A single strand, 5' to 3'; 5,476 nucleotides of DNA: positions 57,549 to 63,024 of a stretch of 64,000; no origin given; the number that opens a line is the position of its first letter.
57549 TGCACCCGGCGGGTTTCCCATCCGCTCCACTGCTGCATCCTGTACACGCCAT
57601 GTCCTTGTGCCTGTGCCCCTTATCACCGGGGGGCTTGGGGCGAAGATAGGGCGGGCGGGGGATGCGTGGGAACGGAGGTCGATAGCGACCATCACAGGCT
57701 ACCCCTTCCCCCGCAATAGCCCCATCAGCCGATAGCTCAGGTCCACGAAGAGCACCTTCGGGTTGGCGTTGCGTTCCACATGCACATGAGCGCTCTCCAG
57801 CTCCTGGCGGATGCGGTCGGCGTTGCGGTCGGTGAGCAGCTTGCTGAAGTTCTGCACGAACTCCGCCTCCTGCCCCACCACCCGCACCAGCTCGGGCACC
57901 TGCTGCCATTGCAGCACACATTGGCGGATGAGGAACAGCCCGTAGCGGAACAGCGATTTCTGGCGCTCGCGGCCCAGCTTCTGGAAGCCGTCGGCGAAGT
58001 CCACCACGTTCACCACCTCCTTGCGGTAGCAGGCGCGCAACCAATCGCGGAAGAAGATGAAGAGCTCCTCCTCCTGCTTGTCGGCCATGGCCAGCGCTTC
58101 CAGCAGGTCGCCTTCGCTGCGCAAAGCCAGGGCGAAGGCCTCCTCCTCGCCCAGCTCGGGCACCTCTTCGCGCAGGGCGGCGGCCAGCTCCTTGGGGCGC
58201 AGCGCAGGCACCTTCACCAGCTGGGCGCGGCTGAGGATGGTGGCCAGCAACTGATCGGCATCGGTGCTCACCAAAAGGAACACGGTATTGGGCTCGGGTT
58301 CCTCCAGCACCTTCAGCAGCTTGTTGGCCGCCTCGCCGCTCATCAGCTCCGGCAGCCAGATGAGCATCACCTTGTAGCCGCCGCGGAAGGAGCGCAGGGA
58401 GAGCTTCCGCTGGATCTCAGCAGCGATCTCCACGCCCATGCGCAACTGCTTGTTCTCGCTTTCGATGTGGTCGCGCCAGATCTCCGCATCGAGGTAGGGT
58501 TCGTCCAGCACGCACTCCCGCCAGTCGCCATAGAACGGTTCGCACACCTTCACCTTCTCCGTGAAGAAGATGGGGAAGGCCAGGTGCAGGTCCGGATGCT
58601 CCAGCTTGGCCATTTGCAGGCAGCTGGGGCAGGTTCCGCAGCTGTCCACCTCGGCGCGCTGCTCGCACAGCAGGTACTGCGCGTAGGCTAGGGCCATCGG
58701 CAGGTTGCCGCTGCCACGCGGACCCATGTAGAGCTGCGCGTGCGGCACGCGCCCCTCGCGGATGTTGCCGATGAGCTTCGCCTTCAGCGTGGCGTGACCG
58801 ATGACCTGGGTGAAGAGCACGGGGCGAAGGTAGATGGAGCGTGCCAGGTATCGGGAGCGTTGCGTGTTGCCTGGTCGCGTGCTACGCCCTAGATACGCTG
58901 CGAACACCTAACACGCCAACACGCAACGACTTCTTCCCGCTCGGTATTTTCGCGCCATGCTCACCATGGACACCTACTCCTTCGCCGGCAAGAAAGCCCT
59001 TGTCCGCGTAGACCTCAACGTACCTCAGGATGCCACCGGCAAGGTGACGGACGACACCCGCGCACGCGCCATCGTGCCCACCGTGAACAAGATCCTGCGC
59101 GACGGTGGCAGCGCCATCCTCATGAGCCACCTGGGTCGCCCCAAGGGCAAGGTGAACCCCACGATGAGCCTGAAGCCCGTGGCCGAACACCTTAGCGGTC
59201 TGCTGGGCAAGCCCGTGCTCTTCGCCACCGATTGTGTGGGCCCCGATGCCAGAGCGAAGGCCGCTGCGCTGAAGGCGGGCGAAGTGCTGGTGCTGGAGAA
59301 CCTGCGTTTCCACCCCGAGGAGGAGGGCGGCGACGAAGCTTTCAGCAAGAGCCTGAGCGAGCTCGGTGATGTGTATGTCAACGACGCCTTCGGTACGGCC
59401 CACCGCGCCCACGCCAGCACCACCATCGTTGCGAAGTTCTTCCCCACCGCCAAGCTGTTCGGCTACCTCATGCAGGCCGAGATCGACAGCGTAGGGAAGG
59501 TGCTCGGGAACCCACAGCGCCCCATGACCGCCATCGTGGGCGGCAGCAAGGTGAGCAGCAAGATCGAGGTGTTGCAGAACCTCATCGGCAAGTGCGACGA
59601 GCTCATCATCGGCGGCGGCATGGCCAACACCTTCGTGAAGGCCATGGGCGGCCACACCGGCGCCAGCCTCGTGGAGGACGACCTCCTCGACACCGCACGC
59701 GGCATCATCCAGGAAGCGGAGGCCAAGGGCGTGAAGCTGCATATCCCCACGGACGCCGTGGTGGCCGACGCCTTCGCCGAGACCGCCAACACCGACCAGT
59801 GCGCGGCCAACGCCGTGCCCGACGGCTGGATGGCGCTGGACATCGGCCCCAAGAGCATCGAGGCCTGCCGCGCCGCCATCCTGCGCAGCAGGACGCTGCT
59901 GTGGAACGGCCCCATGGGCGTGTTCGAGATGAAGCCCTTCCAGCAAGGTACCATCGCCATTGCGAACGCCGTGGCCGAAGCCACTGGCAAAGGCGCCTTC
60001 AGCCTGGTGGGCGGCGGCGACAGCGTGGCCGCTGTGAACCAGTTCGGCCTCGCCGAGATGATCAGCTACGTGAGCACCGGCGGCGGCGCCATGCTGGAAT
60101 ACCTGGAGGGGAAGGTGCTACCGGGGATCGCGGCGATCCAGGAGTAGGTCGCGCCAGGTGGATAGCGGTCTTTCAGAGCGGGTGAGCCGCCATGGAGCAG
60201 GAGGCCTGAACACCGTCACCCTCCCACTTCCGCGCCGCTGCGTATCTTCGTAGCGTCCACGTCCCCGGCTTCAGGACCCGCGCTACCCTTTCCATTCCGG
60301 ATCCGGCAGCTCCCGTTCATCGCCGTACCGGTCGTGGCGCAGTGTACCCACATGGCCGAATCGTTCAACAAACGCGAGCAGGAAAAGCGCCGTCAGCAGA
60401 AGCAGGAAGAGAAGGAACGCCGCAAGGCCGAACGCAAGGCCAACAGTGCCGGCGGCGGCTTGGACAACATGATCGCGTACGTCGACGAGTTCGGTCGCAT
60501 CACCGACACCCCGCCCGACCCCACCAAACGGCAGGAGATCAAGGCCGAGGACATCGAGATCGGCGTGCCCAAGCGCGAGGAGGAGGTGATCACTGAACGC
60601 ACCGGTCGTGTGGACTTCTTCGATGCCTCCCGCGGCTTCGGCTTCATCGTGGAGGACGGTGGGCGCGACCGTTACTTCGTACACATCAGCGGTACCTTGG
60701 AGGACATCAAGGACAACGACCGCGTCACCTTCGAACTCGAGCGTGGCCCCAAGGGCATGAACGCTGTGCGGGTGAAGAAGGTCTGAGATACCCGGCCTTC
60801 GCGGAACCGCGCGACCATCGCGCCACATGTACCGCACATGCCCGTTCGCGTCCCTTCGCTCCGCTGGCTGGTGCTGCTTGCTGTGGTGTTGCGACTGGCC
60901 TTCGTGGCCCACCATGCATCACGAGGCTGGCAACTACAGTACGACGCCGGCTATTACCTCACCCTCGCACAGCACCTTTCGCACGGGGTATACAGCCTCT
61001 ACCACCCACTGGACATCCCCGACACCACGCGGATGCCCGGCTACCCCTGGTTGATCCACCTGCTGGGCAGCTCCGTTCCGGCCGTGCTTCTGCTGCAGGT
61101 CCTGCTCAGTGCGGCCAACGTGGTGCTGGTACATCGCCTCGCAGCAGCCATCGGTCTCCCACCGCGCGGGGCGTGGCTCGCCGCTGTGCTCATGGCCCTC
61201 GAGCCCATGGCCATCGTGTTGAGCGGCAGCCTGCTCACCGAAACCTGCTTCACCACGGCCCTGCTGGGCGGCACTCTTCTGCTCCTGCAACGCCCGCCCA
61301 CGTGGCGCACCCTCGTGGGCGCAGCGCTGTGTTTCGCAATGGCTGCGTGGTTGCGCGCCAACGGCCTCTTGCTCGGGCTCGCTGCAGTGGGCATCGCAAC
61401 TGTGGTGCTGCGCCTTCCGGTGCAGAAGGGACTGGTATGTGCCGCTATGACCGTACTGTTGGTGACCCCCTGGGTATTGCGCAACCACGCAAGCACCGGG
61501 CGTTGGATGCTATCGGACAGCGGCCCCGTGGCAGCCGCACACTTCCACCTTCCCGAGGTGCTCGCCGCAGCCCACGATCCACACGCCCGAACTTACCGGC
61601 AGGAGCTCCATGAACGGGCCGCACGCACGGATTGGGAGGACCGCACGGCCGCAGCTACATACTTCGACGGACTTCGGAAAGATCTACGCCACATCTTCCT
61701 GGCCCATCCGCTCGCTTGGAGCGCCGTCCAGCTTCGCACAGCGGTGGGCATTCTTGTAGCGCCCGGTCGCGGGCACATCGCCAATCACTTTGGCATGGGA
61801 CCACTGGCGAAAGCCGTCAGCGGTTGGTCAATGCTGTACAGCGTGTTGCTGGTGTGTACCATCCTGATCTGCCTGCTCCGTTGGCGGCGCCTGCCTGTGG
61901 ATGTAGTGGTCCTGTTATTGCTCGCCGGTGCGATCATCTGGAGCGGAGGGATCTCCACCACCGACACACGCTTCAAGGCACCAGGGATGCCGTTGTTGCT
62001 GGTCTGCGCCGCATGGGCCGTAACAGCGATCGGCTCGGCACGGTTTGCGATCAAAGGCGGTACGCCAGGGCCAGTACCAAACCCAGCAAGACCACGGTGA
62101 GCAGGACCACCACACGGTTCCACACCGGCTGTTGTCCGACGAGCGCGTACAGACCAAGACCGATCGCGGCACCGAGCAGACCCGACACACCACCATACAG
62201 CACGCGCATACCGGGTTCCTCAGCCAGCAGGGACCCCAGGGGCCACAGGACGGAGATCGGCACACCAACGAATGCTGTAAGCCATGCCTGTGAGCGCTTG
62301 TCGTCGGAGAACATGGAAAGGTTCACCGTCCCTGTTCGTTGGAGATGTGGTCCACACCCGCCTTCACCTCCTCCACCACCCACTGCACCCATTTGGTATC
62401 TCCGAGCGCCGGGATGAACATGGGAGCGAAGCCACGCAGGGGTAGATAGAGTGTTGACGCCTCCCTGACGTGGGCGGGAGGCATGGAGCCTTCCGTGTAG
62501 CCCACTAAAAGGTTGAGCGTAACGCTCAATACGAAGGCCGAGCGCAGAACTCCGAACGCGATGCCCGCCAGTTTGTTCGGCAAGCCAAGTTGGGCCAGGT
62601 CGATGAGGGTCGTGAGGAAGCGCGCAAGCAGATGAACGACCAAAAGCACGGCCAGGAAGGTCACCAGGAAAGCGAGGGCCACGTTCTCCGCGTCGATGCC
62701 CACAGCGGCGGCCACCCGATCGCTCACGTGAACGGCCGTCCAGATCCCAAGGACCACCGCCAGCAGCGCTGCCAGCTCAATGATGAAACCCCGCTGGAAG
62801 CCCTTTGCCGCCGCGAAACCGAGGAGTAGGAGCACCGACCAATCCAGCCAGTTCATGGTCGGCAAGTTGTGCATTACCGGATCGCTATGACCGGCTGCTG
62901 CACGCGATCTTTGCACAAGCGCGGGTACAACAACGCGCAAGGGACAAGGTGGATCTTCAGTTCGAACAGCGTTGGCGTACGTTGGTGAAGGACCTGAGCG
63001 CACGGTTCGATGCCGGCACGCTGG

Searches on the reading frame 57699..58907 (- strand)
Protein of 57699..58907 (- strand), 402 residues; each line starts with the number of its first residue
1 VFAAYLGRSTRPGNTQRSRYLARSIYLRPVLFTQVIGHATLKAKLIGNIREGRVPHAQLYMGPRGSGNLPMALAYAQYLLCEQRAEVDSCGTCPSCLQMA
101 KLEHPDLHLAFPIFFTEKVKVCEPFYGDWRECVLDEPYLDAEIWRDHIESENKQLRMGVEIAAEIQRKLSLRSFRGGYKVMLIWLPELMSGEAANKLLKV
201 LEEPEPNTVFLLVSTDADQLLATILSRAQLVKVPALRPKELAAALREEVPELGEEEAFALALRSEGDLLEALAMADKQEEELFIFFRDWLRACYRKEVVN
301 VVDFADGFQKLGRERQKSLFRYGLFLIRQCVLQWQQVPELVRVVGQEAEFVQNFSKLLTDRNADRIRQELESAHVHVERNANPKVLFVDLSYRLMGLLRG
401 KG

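Call 79: search_protein_families(library=pfam, proteins=[window:57699-58907:-], max_evalue=0.01)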
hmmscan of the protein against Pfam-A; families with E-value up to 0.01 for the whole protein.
window:57699-58907:- (402 aa): 1 family
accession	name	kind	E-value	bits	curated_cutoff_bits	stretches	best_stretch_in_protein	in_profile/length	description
PF13177.12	DNA_pol3_delta2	-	1.4e-38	132.8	27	1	39-235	3-159/161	DNA polymerase III, delta subunit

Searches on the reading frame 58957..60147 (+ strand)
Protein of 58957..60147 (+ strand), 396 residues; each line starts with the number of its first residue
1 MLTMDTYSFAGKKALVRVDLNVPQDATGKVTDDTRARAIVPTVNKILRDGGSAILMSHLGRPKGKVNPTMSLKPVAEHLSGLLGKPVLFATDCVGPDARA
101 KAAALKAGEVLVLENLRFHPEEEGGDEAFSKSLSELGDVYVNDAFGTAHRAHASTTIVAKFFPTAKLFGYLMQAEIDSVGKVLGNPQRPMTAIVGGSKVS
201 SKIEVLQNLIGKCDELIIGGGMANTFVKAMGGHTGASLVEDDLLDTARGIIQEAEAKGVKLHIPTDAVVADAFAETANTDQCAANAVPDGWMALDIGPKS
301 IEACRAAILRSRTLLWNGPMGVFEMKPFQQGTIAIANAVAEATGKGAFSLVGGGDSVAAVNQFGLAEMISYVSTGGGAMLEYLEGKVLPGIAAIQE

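Call 79: search_protein_families(library=pfam, proteins=[window:58957-60147:+], max_evalue=0.01)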
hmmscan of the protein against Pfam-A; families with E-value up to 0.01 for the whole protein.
window:58957-60147:+ (396 aa): 1 family
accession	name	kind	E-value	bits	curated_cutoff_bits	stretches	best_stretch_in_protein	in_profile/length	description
PF00162.24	PGK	-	2e-156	521.2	27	1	5-386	2-379/379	Phosphoglycerate kinase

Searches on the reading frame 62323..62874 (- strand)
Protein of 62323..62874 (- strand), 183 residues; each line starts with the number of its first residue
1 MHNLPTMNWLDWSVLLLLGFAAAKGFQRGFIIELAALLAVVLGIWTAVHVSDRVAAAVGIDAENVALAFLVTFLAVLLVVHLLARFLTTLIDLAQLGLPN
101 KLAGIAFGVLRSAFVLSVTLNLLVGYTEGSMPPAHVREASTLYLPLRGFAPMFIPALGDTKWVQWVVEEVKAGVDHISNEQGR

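Call 79: search_protein_families(library=pfam, proteins=[window:62323-62874:-], max_evalue=0.01)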
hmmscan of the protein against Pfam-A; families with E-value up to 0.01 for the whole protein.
window:62323-62874:- (183 aa): 1 family
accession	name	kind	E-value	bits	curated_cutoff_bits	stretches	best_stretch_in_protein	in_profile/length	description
PF02674.22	Colicin_V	-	1.3e-23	84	29.3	1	10-141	1-135/144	Colicin V production protein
